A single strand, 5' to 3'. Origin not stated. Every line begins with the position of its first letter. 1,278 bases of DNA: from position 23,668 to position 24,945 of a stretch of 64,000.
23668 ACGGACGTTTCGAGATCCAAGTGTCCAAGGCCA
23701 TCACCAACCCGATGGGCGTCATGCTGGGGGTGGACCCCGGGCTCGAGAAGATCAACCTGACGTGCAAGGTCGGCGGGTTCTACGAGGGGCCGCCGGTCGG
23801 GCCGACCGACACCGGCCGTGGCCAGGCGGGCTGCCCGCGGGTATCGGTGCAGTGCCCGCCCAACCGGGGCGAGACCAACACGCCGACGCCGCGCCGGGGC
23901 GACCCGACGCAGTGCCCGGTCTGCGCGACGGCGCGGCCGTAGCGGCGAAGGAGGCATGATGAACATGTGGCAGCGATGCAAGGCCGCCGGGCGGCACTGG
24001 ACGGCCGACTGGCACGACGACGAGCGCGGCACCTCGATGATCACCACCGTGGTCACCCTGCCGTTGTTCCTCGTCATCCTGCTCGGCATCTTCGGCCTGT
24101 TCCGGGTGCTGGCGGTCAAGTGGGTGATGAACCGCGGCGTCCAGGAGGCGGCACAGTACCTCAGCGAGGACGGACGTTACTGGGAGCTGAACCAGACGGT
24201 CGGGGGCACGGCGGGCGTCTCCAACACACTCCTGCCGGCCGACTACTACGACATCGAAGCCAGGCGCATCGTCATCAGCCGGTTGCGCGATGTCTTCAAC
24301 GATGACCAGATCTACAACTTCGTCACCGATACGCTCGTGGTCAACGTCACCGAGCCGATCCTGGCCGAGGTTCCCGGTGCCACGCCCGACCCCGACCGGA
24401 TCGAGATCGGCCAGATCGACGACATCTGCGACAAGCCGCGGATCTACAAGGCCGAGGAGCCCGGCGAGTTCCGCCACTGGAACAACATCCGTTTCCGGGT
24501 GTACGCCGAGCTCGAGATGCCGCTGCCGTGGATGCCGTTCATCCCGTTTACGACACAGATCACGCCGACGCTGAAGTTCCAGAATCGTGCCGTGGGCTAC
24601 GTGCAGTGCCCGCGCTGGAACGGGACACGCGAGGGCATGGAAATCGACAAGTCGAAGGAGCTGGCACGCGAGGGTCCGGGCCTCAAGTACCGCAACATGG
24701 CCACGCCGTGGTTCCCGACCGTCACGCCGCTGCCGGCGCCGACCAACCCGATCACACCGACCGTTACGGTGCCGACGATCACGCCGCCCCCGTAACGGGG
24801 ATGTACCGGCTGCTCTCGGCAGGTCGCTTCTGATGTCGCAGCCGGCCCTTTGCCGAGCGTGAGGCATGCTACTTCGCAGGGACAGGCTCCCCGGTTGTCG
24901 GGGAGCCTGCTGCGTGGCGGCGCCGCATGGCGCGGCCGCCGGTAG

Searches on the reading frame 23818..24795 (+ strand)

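Call 89: search_protein_families(library=pfam, proteins=[window:23818-24795:+], max_evalue=0.001)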
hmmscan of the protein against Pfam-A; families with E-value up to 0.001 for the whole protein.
window:23818-24795:+ (325 aa): 1 family
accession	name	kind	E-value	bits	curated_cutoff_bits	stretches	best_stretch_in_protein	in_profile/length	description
PF07811.17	TadE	-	0.00014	22.4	22.9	1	77-112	7-42/43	TadE-like protein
